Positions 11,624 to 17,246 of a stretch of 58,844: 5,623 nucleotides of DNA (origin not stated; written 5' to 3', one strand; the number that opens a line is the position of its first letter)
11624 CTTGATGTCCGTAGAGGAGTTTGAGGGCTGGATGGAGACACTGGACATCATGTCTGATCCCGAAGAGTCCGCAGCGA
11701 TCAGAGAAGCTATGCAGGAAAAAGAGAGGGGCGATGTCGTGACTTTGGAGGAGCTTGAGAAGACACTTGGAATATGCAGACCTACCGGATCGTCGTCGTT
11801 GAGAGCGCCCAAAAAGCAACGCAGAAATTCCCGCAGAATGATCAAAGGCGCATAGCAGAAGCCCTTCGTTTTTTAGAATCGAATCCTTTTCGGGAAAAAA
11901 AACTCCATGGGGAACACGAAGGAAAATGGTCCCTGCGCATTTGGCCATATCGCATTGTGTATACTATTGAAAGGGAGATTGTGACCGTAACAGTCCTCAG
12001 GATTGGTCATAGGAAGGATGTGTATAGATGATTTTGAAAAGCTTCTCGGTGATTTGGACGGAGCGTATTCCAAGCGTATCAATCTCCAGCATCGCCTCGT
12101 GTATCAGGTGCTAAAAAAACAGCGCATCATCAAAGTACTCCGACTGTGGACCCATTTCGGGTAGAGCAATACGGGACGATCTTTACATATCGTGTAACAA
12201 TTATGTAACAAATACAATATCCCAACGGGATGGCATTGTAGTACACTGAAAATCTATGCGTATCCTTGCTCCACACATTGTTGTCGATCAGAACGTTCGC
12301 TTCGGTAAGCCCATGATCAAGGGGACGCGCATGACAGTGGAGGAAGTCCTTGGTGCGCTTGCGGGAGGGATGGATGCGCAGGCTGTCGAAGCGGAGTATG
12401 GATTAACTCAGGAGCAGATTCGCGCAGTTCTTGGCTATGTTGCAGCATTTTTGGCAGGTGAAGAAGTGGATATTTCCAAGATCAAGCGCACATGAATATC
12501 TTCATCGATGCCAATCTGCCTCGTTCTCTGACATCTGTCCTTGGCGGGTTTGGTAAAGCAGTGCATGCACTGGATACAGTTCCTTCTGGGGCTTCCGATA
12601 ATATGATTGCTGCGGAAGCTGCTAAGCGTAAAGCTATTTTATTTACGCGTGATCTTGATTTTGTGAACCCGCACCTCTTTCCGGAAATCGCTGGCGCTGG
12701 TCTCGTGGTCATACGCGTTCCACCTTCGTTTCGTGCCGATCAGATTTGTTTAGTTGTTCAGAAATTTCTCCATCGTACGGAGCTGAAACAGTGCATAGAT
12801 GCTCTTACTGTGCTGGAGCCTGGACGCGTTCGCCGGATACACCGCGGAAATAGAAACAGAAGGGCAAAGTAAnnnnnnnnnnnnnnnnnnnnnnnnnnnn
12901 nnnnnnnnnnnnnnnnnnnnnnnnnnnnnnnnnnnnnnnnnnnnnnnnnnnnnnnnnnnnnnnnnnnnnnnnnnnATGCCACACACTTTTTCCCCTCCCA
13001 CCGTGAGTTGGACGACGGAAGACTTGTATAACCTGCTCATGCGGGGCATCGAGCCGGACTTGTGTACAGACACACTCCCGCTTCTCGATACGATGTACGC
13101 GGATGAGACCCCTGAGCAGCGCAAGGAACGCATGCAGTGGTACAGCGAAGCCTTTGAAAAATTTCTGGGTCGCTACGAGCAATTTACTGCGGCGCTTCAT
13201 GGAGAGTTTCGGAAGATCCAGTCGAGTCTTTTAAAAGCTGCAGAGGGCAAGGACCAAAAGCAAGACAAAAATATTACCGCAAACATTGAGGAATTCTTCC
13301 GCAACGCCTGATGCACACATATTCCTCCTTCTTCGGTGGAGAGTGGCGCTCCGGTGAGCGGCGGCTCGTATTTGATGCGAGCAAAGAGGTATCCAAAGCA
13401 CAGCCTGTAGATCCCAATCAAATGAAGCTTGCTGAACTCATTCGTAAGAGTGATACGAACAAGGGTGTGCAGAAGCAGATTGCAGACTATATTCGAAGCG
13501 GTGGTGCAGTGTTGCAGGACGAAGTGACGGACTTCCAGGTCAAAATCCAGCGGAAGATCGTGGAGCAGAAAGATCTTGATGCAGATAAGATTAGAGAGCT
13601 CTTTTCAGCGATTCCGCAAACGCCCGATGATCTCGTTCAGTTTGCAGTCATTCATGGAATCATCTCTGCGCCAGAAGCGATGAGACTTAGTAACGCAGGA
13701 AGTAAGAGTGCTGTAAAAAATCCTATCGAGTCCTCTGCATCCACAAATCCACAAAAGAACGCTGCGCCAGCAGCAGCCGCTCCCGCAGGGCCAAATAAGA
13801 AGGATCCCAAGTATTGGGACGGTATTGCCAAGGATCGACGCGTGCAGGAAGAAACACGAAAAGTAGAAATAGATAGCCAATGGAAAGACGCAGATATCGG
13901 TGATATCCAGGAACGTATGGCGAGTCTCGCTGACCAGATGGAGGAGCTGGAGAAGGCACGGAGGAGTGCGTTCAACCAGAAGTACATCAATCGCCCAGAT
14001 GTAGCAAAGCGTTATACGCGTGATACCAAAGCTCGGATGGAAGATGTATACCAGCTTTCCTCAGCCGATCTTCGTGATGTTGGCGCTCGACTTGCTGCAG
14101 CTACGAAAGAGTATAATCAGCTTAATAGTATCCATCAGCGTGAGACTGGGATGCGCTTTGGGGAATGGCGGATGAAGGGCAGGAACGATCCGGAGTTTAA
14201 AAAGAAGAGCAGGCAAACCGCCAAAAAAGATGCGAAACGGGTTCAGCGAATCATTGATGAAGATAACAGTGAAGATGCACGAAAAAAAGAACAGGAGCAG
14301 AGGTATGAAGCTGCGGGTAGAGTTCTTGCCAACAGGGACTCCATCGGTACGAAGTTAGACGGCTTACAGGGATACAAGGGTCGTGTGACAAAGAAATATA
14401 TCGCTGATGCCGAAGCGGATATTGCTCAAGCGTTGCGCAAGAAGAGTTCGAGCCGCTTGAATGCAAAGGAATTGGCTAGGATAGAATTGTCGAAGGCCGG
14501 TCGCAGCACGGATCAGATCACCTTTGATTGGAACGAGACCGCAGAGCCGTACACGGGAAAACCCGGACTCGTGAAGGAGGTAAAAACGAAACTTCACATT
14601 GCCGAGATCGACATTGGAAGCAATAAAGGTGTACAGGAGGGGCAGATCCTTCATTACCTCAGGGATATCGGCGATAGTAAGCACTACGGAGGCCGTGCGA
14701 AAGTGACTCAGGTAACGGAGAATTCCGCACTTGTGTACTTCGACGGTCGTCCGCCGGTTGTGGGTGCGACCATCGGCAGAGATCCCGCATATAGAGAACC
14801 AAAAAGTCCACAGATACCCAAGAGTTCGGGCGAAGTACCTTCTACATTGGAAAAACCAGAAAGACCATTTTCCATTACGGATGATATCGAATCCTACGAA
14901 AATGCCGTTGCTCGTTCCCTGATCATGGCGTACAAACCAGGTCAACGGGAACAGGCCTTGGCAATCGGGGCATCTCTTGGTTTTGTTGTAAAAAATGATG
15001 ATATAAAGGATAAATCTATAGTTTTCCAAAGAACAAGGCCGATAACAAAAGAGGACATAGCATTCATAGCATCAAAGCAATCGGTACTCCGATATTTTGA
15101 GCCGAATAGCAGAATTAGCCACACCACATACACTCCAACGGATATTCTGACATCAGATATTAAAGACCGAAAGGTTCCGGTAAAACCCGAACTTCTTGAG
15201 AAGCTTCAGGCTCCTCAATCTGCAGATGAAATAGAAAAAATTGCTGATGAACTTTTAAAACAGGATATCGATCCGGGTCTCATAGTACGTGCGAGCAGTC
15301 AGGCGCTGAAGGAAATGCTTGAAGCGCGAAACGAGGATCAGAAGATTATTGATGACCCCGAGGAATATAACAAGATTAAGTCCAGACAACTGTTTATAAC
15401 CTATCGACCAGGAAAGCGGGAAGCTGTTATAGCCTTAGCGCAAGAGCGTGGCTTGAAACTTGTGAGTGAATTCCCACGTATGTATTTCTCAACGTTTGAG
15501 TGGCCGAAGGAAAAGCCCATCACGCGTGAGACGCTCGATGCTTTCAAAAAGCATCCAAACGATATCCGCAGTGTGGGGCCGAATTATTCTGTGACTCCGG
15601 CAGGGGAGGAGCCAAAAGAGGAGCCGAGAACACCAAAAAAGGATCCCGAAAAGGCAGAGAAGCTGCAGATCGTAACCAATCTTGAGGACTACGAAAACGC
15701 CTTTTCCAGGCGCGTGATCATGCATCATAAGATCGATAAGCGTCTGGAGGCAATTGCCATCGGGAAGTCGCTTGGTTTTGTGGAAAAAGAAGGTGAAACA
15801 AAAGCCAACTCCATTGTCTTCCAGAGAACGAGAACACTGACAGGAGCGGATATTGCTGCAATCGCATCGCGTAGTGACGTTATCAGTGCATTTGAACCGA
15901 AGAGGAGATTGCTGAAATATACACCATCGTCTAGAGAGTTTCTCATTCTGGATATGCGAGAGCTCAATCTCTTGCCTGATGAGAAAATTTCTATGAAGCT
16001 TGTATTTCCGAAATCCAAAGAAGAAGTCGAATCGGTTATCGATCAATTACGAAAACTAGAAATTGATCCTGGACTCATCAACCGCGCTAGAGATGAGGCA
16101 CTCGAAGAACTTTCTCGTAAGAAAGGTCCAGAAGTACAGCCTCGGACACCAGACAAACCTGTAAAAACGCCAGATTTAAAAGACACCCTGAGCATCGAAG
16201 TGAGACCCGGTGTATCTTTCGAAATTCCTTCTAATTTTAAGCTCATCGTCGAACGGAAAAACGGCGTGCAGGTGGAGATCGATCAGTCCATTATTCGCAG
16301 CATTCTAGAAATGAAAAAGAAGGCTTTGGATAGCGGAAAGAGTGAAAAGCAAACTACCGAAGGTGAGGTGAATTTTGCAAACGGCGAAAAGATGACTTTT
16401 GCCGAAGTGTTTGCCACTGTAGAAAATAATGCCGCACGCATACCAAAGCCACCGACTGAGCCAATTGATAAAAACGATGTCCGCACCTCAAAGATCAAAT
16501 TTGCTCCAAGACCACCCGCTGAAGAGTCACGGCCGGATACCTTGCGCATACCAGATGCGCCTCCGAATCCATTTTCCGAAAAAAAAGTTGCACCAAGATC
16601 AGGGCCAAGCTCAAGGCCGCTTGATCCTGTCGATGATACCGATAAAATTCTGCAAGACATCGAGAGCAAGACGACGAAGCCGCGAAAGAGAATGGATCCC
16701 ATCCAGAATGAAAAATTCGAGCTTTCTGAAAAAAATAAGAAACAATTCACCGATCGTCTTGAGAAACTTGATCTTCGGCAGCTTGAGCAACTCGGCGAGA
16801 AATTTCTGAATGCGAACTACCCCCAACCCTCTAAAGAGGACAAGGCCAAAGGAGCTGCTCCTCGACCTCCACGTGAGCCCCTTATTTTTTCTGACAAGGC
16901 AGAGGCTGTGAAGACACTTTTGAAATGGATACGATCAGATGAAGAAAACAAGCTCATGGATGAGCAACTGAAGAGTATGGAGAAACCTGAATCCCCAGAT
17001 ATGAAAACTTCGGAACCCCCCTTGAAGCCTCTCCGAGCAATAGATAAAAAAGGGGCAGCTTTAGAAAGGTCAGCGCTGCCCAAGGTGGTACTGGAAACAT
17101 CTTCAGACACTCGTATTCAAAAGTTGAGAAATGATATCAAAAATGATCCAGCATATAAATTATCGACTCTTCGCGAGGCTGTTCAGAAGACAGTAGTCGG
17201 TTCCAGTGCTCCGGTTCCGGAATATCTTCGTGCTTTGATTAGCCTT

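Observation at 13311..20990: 2,559-aa giant mosaic protein translationally coupled to a small upstream gene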

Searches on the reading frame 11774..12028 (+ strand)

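Call 116: search_protein_families(library=pfam, proteins=[window:11774-12028:+], max_evalue=0.01)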
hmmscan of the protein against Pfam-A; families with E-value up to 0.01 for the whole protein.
window:11774-12028:+ (85 aa): 2 families
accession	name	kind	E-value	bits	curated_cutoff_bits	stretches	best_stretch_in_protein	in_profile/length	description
PF05016.21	ParE_toxin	-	3.7e-10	40.7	23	1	22-84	27-89/89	ParE toxin of type II toxin-antitoxin system, parDE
PF15781.12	ParE-like_toxin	-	0.0028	18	28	1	7-85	2-84/87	ParE-like toxin of type II bacterial toxin-antitoxin system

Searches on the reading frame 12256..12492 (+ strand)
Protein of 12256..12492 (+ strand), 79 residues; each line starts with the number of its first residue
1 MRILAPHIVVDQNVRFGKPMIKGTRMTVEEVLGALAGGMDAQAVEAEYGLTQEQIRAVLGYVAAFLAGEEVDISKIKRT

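Call 116: search_protein_families(library=pfam, proteins=[window:12256-12492:+], max_evalue=0.01)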
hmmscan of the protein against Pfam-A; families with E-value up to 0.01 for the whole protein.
window:12256-12492:+ (79 aa): 1 family
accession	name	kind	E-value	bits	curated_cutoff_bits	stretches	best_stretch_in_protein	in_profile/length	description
PF04255.20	DUF433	-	7.3e-18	64.6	23.6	1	8-61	1-55/56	Protein of unknown function (DUF433)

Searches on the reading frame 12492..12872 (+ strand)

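Call 7: search_protein_families(library=pfam, proteins=[window:12492-12872:+], max_evalue=0.01)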
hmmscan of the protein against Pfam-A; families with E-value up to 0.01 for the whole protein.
window:12492-12872:+ (126 aa): 2 families
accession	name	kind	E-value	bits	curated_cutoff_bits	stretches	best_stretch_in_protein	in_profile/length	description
PF18480.7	DUF5615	-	3e-10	40.4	23.8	1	1-88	1-88/110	Domain of unknown function (DUF5615)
PF18478.7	PIN_10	-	0.0011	19.5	26.2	1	1-57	1-62/84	PIN like domain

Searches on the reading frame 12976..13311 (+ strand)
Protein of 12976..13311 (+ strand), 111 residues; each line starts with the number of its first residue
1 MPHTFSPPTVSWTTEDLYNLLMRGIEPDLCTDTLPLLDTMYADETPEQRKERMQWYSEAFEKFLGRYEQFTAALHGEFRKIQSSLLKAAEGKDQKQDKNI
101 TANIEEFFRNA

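Call 7: search_protein_families(library=pfam, proteins=[window:12976-13311:+], max_evalue=0.01)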
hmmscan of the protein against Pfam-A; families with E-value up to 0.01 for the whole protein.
window:12976-13311:+ (111 aa): 0 families

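Call 14: search_protein_families(library=ncbifam, proteins=[window:12976-13308:+], max_evalue=1)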
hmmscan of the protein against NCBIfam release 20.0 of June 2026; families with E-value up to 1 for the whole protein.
window:12976-13308:+ (111 aa): 1 family
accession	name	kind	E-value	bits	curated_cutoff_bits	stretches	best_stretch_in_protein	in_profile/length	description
TIGR03018.1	pepcterm_TyrKin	hypoth_equivalog_domain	0.17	11.2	230.65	1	69-100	6-37/207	XrtA-associated tyrosine autokinase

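Call 24: find_related_loci(query=A1, collection=genome_contigs, flank=10000)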
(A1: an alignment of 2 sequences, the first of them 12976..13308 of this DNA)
Query A1 (111 aa) in genome_contigs; peptide patterns used: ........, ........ (x = any residue, [..] = any of these).
107 stretches matched a pattern; 4 encode a relative of the query (tblastn E <= 1e-3); 4 distinct loci.
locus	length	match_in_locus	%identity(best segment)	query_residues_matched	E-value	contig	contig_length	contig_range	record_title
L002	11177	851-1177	82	1-111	3e-59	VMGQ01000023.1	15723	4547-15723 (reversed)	MAG: Candidatus Peregrinibacteria bacterium Greene1014_49 Greene101449_scaffold_2071, whole genome shotgun sequence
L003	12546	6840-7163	73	1-110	7e-54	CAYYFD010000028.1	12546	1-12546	MAG TPA_asm: uncultured Candidatus Peribacteria bacterium isolate binchicken_co186_64 genome assembly, contig: NODE_6485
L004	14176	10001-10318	70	4-109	2e-49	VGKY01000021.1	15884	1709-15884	MAG: Candidatus Peribacteria bacterium isolate K_Offshore_120m_m1_009 K_Offshore_120m_m1_009_Ga0194131_10006695, whole g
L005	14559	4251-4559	40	3-105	8e-22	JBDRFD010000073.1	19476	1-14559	MAG: Patescibacteria group bacterium isolate MEGAHIT-group-1.352 k141_2353741, whole genome shotgun sequence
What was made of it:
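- The four genome_contigs hits (L002-L005) are titled Candidatus Peregrinibacteria, Candidatus Peribacteria or Patescibacteria group MAGs (call 24).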

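Call 32: search_protein_families(library=pfam, proteins=[L002:1177-8607:+, L003:7172-11815:+, L004:10330-13290:+, L005:4577-7717:+], max_evalue=0.01)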
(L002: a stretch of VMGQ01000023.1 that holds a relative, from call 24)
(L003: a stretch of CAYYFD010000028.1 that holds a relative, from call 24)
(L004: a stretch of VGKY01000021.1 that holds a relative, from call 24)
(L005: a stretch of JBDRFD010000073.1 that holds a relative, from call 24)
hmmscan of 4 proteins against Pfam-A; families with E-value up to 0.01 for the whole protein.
L002:1177-8607:+ (2477 aa): 0 families

L003:7172-11815:+ (1548 aa): 0 families

L004:10330-13290:+ (987 aa): 0 families

L005:4577-7717:+ (1047 aa): 0 families

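Call 39: find_related_loci(query=A4, collection=metagenome_contigs, flank=10000)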
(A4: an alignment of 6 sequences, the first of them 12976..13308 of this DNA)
Query A4 (111 aa) in metagenome_contigs; peptide patterns used: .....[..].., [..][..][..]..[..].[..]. (x = any residue, [..] = any of these).
400 stretches matched a pattern; 8 encode a relative of the query (tblastn E <= 1e-3); 8 distinct loci.
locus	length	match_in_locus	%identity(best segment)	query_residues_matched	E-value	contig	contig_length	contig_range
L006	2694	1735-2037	74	10-110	1e-50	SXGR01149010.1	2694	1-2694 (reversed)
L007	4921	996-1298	73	10-110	7e-50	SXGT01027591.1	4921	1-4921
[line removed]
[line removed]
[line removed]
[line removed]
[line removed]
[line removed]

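Call 75: search_protein_families(library=pfam, alignment_id=A4, max_evalue=5)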
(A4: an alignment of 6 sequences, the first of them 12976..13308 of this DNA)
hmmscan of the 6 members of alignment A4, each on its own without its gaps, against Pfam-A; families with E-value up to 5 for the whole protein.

A. member 1, window:12976-13308:+ (111 aa): 3 families
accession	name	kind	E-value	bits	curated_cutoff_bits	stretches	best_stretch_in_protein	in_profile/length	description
PF22712.1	SNaCT7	-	0.057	13.8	27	1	38-85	110-157/160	Short NACHT-associated C-Terminal domain, family 7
PF15739.10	TSNAXIP1_N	-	0.086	13.6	27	1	44-71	14-41/111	Translin-associated factor X-interacting N-terminus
PF21107.2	STPRs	-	0.15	12.9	27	1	42-58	18-34/74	STPRs (score and three amino acid peptide repeats)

B. families by the number of members that match (of 6 scanned): 9 families
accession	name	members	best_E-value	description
PF22712.1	SNaCT7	3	0.042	Short NACHT-associated C-Terminal domain, family 7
PF09403.15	FadA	2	0.0099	Adhesion protein FadA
PF24430.1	DUF7553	1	0.057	Family of unknown function (DUF7553)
PF15739.10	TSNAXIP1_N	1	0.086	Translin-associated factor X-interacting N-terminus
PF14038.11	YqzE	1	0.097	YqzE-like protein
PF10466.14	Inhibitor_I34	1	0.1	Saccharopepsin inhibitor I34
PF07361.16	Cytochrom_B562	1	0.13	Cytochrome b562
PF21107.2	STPRs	1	0.15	STPRs (score and three amino acid peptide repeats)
PF12108.13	SF3a60_bindingd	1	0.51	Splicing factor SF3a60 binding domain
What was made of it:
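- Closest known: Tat substrates with dedicated signal-peptide-binding chaperones. Different: The small protein matches no REMP family (call 75).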

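Call 76: search_solved_structures(query=A4, max_evalue=10)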
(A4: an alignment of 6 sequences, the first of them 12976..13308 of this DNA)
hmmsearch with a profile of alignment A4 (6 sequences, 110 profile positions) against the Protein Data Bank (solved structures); distinct sequences matched with E-value up to 10: 8.
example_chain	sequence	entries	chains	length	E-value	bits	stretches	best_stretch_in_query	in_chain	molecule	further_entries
9dni_A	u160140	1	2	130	0.061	16.7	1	54-104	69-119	De novo designed IR agonist ""S2-F1-S1""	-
9eho_G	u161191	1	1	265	0.15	15.4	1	23-57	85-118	60S ribosomal protein L7a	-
4v8p_BF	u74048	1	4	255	0.33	14.3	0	42-88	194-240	RPL7A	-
8izf_A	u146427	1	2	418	0.89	13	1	30-61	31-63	Ceramide synthase LAC1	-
8izd_A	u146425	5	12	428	0.9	12.9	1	30-61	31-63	Ceramide synthase LAC1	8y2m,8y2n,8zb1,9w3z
8dkc_D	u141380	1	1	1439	1.1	12.7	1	47-90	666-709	DNA-directed RNA polymerase subunit beta'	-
3jbn_AJ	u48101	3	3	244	3.2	11.2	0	26-63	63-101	60S ribosomal protein eL8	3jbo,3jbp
8z4f_B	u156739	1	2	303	3.2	11.2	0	57-76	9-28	Pseudomurein endosiopeptidase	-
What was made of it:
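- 12976..13311 (+): Small partner gene. It encodes a 111-aa protein with no TM segment and no family hit. Conserved core: W-x-[MT]-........-x-x-[IV]EP[DE]L … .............…HGE. Pfam and PDB give no hit (calls 7, 75, 76).
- Tried and rejected: There was no Pfam hit or PDB sequence relative (calls 75, 76).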

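Call 114: find_encoding_contigs(protein=window:12976-13308:+, flank=1000, max_places=5)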
Protein window:12976-13308:+ (111 aa): 5 contigs read that carry it; 3 places shown.
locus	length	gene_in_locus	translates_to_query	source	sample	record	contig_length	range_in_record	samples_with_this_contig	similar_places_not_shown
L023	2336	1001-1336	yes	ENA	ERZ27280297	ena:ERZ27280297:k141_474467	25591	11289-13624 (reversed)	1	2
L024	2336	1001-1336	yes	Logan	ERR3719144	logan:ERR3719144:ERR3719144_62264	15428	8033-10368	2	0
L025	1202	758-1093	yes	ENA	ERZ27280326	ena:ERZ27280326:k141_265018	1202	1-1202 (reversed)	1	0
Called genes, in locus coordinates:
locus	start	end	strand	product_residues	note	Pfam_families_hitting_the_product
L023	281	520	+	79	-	PF04255:DUF433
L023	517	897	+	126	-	PF18480:DUF5615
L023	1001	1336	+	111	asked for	-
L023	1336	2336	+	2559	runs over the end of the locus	-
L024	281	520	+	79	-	PF04255:DUF433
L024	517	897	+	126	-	PF18480:DUF5615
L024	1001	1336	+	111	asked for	-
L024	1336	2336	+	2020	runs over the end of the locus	?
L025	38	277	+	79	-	PF04255:DUF433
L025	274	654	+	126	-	PF18480:DUF5615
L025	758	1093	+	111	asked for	-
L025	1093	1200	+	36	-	?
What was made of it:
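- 13311..20990 (+): Giant gene, 2,559 aa. An independent gene call of the same length exists (call 114).
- Checked: The same 111-aa plus 2,559-aa gene pair is called on a 25.6-kb contig of another assembly (call 114).
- The same gene length is called on a contig of another assembly (call 114).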

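Call 117: find_related_loci(query=A4, collection=viral_contigs, flank=5000)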
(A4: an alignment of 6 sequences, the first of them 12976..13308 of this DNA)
Query A4 (111 aa) in viral_contigs; peptide patterns used: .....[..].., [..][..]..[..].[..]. (x = any residue, [..] = any of these).
27 stretches matched a pattern, but none encodes a relative of the query by tblastn (E <= 1e-3).

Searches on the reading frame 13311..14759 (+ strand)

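Call 13: search_protein_families(library=pfam, proteins=[window:13311-14759:+], max_evalue=10)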
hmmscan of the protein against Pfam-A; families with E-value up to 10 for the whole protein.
window:13311-14759:+ (483 aa): 1 family
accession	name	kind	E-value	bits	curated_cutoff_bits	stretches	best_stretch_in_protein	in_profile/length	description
PF16740.10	SKA2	-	3.9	7.8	30.1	1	196-219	47-70/110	Spindle and kinetochore-associated protein 2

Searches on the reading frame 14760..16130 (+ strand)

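Call 13: search_protein_families(library=pfam, proteins=[window:14760-16130:+], max_evalue=10)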
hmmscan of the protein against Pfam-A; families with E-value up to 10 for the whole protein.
window:14760-16130:+ (457 aa): 1 family
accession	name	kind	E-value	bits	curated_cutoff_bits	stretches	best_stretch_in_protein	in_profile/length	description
PF07862.16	Nif11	-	4.4e-05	24.1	23.8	2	138-164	12-38/48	Nif11 domain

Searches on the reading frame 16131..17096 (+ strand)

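Call 13: search_protein_families(library=pfam, proteins=[window:16131-17096:+], max_evalue=10)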
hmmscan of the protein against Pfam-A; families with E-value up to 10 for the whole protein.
window:16131-17096:+ (322 aa): 1 family
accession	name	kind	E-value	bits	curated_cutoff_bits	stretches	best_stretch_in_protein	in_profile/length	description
PF14261.11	DUF4351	-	0.038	14.5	25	1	205-228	26-49/59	Domain of unknown function (DUF4351)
